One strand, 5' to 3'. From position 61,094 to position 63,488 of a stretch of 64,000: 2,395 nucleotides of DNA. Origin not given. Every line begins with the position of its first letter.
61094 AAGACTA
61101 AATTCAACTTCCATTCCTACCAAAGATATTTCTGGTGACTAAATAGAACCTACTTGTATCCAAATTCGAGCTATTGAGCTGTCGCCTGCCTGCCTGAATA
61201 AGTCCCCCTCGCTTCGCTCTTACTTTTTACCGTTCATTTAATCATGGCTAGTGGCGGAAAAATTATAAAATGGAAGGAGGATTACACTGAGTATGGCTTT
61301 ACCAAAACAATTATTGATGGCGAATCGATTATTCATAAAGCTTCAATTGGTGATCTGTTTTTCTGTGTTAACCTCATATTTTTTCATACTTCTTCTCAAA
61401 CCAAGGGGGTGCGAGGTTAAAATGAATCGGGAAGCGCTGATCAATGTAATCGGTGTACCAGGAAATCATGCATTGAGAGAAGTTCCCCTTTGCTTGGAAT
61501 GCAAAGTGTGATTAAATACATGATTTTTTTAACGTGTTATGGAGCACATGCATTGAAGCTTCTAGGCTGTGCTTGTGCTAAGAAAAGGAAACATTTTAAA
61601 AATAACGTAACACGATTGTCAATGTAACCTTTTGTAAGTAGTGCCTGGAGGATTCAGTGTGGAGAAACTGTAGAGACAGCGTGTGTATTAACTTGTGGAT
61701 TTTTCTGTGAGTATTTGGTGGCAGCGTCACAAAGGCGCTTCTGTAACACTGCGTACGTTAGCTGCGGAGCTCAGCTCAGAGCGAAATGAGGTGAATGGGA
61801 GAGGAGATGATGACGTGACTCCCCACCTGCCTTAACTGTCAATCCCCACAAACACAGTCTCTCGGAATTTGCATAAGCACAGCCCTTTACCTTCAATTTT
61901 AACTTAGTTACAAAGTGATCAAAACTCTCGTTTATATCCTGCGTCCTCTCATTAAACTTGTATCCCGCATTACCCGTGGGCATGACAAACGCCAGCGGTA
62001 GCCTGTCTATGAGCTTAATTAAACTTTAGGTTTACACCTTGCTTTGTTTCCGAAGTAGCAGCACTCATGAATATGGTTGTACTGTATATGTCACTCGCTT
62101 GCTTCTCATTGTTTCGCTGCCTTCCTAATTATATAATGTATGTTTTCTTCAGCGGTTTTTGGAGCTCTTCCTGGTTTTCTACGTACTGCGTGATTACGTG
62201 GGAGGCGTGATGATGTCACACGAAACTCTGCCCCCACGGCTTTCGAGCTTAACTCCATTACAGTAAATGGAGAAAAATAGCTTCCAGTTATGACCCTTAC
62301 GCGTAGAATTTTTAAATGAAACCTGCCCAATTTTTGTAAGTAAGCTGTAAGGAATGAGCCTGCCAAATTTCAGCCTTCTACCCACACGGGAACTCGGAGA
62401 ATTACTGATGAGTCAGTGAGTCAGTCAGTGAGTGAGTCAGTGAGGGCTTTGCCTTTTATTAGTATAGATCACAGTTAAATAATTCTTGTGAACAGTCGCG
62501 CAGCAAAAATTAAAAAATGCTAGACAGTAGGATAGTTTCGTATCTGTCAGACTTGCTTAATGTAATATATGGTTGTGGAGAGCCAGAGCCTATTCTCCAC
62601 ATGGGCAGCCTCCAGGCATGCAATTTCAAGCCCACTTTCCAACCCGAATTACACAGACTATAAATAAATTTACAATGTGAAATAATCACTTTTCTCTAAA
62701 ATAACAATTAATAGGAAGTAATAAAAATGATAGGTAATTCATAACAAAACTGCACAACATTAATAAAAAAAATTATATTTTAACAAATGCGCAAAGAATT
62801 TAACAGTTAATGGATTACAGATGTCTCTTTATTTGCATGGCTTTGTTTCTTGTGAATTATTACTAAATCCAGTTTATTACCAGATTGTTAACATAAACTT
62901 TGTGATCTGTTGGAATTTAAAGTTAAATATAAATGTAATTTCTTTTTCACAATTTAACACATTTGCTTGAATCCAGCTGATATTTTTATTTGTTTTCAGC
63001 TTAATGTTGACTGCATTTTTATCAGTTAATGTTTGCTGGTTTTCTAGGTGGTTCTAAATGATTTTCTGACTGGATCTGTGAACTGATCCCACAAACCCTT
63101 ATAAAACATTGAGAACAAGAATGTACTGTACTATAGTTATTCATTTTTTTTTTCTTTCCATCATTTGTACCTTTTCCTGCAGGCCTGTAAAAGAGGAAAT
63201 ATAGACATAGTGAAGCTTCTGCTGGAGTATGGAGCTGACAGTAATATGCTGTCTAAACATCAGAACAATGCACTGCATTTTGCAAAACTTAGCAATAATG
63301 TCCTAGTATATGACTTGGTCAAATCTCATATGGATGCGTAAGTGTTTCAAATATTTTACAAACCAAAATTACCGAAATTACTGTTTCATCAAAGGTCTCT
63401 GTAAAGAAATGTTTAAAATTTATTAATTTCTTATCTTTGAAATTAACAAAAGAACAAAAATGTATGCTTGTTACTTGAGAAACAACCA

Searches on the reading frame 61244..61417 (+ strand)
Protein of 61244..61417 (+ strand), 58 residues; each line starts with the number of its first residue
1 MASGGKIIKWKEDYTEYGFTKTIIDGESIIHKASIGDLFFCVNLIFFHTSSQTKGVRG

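Call 9: search_protein_families(library=pfam, proteins=[window:61244-61417:+], max_evalue=10)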
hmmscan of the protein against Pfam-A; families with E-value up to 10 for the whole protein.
seq(58 aa): 0 families

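Call 10: find_homologous_proteins(query=window:61244-61417:+, max_evalue=10)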
Query seq(58 aa): no candidate shares three 5-residue words with the query. No homologue found.

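Call 25: search_protein_representatives(protein=window:61244-61417:+)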
Query: 58 residues. Proteins with E-value up to 0.001 (for the whole library): 8; up to 1e-10: 0; up to 1e-30: 0. The best 8 are listed.
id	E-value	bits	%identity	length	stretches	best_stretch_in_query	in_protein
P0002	3.3e-08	49.2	42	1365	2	2-27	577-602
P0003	7.1e-07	45.1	-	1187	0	-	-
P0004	1.6e-06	43.9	39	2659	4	16-42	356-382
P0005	1.2e-04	38.1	33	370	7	7-50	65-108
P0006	1.2e-04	38.1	40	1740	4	10-35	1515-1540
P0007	3.4e-04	36.7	55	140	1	6-43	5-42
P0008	7.2e-04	35.6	59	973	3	25-42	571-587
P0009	8.4e-04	35.4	59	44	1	5-36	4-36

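Call 27: find_encoding_contigs(protein=P0007, flank=10000, max_places=10)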
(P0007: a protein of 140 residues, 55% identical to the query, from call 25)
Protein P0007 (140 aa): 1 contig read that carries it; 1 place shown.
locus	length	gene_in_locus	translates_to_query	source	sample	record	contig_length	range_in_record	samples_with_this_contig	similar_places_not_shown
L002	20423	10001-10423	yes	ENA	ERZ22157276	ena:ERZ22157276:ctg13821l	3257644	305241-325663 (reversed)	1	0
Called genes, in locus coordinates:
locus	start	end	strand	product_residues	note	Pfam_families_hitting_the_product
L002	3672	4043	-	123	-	-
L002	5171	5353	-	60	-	-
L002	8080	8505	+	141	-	-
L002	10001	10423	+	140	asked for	-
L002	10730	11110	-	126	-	-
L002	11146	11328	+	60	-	-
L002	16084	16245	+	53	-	-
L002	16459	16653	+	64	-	-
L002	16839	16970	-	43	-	-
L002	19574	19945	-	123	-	-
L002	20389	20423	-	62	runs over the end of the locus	-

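Call 28: search_protein_families(library=pfam, proteins=[P0007, P0009], max_evalue=10)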
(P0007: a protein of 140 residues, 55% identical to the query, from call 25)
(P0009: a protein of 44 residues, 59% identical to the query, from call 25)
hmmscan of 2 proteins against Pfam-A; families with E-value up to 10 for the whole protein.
P0007 (140 aa): 0 families

P0009 (44 aa): 0 families

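Call 30: find_encoding_contigs(protein=P0009, flank=10000, max_places=10)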
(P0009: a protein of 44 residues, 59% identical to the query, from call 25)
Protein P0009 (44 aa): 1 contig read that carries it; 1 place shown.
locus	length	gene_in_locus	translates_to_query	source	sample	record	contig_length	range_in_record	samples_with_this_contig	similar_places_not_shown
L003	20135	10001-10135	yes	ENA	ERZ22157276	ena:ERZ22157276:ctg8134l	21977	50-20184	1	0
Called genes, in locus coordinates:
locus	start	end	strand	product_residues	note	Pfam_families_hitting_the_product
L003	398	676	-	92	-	-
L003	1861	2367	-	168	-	PF18701:DUF5641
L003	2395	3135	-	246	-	PF17921:Integrase_H2C2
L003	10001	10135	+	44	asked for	-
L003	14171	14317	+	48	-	-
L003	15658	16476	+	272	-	PF13843:DDE_Tnp_1_7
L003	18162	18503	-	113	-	-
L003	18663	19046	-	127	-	-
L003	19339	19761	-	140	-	PF03445:DUF294 (weak)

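Call 35: find_homologous_proteins(query=P0007, max_evalue=0.001)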
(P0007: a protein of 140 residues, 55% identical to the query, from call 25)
Query P0007 (140 aa): 5 proteins with E <= 0.001 among 17 candidates.
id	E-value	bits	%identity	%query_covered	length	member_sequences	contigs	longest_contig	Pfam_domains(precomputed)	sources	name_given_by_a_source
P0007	7.3e-89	313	100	100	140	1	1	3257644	-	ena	-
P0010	3.6e-35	139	55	91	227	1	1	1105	PF14291.12,PF27073.1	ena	-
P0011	4.9e-19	87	53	69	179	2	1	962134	PF14291.12,PF27073.1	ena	-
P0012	1.2e-16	79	53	64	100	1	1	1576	-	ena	-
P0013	1.7e-12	65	68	31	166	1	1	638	-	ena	-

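Call 36: search_protein_families(library=pfam, proteins=[P0010, P0011, P0012, P0013], max_evalue=0.01)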
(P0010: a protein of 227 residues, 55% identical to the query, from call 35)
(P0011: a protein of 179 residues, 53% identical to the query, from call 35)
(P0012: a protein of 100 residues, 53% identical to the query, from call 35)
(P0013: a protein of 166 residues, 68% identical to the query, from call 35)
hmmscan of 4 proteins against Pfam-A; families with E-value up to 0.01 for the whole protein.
P0010 (227 aa): 0 families

P0011 (179 aa): 0 families

P0012 (100 aa): 0 families

P0013 (166 aa): 0 families

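Call 40: find_encoding_contigs(protein=P0011, flank=8000, max_places=6)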
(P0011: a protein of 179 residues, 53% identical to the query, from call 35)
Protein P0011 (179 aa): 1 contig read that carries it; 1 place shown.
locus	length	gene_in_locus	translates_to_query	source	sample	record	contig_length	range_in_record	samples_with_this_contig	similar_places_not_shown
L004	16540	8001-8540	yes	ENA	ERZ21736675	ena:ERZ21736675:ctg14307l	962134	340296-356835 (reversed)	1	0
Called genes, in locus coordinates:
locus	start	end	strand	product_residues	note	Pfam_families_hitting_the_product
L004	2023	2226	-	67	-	-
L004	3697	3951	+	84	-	-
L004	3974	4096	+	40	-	-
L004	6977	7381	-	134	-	-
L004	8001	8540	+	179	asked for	PF27073:FAM200-ZBED5_RNase-like, PF14291:DUF4371 (weak)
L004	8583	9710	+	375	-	PF27046:FAM200-GTF2IRD2-like, PF05699:Dimer_Tnp_hAT (faint)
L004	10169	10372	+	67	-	-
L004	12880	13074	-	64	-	-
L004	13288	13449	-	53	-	-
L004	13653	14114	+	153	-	-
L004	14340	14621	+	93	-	PF14291:DUF4371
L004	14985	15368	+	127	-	-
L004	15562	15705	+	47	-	PF05699:Dimer_Tnp_hAT (weak)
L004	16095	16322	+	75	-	-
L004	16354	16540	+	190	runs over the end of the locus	-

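Call 41: find_encoding_contigs(protein=P0010, flank=3000, max_places=6)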
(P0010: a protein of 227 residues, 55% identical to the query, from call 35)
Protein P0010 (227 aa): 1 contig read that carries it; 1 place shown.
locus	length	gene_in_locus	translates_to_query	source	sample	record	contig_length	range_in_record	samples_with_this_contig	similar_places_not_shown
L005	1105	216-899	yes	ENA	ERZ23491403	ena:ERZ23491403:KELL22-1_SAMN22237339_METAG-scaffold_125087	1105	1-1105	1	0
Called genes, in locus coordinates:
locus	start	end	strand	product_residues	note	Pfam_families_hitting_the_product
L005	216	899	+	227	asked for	PF27073:FAM200-ZBED5_RNase-like, PF14291:DUF4371 (weak)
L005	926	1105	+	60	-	?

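Call 42: find_encoding_contigs(protein=P0013, flank=3000, max_places=6)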
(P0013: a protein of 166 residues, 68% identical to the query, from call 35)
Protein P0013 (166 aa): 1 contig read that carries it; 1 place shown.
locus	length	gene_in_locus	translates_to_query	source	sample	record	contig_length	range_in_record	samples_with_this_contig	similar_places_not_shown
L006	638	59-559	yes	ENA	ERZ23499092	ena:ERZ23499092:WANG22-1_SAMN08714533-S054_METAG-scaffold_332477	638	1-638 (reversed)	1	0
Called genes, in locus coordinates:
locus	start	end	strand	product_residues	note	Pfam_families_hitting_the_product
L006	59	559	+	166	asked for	-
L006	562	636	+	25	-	?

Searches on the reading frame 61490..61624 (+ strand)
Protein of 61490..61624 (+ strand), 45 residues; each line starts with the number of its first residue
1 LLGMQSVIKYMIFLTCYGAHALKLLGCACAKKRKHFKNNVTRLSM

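Call 9: search_protein_families(library=pfam, proteins=[window:61490-61624:+], max_evalue=10)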
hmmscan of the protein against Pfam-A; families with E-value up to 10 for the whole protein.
seq(45 aa): 1 family
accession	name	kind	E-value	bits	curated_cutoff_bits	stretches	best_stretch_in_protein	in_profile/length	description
PF23176.1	bHLH_LHW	-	0.11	13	28.5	1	5-31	35-61/63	Transcription factor LHW bHLH domain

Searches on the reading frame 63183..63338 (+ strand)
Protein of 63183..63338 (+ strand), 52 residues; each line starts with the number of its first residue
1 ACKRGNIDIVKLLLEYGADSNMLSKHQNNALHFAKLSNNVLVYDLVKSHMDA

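Call 66: search_protein_families(library=pfam, proteins=[window:63183-63338:+], max_evalue=0.01)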
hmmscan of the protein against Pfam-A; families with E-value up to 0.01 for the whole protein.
window:63183-63338:+ (52 aa): 5 families
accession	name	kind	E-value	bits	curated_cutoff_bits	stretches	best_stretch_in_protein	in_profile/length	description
PF12796.13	Ank_2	-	5.9e-07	30.4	27.3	1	1-40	36-73/90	Ankyrin repeats (3 copies)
PF00023.36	Ank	-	8.9e-07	29.3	21.1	1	1-22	9-30/33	Ankyrin repeat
PF13637.12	Ank_4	-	1.6e-06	28.7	22.7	1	1-39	4-42/50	Ankyrin repeats (many copies)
PF13606.12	Ank_3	-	1.1e-05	25.8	22.3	1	1-21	9-29/30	Ankyrin repeat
PF13857.12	Ank_5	-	1.5e-05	25.7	27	1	1-34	23-56/56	Ankyrin repeats (many copies)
